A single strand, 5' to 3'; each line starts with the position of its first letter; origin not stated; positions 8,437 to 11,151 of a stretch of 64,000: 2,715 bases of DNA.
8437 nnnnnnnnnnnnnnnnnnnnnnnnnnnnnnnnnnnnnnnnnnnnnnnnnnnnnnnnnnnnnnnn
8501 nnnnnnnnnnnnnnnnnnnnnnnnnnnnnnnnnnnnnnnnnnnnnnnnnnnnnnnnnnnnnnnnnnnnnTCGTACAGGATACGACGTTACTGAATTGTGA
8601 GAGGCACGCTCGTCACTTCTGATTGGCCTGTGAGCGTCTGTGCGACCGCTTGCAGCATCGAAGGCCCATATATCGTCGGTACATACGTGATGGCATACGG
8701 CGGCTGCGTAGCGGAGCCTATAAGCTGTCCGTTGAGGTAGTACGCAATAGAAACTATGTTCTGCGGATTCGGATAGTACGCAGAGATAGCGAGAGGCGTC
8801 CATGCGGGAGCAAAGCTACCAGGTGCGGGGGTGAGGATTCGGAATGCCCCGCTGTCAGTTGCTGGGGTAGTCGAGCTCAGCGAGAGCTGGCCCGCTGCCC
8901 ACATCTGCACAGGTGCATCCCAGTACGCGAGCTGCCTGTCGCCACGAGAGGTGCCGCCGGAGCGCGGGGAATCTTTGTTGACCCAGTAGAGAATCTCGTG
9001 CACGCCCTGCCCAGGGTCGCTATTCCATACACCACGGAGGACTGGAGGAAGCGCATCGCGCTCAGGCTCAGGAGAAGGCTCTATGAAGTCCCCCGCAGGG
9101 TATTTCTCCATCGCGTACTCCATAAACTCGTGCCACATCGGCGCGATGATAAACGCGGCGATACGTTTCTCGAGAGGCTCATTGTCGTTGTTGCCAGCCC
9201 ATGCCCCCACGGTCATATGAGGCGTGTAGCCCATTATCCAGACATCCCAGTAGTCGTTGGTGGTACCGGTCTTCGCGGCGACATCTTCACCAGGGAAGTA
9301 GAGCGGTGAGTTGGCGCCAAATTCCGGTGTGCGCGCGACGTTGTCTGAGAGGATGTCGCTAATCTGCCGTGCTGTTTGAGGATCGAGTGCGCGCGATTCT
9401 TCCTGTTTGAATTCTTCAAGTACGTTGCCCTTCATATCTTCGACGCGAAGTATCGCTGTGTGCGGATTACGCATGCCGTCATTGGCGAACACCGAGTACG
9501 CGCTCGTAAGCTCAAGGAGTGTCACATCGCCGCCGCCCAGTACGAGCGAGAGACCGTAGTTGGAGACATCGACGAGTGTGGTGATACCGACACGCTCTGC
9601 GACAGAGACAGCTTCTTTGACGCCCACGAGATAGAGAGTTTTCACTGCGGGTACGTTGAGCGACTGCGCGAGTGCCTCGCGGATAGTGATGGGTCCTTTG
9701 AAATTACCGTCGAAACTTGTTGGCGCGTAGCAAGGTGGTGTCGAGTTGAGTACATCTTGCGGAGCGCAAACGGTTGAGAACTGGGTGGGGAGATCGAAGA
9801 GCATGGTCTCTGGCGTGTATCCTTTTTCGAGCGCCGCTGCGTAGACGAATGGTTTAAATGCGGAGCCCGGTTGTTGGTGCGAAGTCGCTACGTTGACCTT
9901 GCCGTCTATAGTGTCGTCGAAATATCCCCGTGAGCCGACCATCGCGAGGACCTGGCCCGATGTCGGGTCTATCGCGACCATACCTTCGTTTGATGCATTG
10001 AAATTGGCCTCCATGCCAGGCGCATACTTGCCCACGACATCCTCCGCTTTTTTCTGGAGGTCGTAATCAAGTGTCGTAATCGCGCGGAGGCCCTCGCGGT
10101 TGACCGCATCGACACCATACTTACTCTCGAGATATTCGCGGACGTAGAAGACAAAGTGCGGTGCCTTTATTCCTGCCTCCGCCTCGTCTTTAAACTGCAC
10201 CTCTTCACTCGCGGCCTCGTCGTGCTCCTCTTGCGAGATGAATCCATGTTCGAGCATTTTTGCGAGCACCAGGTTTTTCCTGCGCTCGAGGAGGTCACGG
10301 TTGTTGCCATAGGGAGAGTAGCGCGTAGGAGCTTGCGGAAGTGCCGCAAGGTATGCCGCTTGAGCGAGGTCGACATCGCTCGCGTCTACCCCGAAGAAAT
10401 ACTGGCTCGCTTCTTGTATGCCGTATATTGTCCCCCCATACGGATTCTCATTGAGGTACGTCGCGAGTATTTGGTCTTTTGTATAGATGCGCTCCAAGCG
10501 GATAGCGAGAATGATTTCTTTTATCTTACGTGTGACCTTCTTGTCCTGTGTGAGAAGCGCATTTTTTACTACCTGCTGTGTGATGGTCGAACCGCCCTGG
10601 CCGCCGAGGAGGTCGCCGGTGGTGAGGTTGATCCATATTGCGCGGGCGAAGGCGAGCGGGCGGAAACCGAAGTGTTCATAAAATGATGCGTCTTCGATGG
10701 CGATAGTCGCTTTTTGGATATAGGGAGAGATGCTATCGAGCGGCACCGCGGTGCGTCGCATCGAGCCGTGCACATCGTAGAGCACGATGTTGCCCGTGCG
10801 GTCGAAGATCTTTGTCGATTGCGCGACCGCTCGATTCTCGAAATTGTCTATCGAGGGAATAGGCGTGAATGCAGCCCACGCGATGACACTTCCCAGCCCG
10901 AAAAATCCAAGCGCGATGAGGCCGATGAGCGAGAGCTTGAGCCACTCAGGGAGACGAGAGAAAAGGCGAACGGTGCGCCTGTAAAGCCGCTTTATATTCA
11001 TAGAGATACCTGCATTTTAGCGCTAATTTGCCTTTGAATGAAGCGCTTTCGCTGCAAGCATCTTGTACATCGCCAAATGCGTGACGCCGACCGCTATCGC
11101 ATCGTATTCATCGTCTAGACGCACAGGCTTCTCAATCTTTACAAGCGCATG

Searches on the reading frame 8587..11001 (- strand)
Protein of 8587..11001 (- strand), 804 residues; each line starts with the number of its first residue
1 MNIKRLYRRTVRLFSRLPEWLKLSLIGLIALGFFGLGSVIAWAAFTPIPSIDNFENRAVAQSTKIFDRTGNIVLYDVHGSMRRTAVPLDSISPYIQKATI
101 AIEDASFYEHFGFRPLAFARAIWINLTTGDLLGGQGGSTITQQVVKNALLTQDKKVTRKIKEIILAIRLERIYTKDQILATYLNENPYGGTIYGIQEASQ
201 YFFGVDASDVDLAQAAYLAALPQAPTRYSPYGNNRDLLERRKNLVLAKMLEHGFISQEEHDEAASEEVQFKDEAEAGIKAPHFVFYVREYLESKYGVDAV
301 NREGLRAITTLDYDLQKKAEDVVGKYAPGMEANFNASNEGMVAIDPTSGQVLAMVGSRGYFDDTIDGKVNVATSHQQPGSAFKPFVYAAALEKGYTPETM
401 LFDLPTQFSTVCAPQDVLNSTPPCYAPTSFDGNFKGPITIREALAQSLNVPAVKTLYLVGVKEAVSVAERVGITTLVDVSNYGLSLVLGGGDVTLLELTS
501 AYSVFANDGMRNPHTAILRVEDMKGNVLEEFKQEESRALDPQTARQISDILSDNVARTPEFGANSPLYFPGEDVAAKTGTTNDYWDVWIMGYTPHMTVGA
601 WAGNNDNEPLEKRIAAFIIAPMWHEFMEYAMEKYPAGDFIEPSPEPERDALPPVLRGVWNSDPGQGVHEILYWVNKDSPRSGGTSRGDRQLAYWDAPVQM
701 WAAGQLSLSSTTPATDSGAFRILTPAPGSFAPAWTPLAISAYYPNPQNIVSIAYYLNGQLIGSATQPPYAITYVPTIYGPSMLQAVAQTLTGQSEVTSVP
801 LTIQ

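Call 21: find_encoding_contigs(protein=window:8587-11001:-, flank=10000, max_places=1)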
Protein window:8587-11001:- (804 aa): 5 contigs read that carry it; 1 place shown.
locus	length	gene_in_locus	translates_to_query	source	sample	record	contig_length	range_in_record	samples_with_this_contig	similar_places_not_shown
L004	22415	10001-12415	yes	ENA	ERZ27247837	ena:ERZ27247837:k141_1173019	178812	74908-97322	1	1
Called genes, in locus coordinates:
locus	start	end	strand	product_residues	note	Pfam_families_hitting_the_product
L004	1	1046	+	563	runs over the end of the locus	PF05157:MshEN (weak), PF00437:T2SSE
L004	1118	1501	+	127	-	-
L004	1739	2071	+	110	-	-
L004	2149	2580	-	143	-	-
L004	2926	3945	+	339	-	PF06068:TIP49 (faint), PF05496:RuvB_N, PF01078:Mg_chelatase (faint), PF13191:AAA_16 (weak), PF00004:AAA, PF07728:AAA_5, PF17864:AAA_lid_4, PF05491:WHD_RuvB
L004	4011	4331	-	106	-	-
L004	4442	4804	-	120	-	PF02325:CCB3_YggT (weak)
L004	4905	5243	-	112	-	PF21784:Bflower (faint)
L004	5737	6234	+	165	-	-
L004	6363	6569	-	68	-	-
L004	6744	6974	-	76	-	-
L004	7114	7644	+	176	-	PF20772:TACO1_YebC_N, PF01709:Transcrip_reg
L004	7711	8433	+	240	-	PF13328:HD_4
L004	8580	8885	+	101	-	PF00462:Glutaredoxin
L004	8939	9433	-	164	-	PF01988:VIT1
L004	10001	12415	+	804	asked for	PF00912:Transgly, PF00905:Transpeptidase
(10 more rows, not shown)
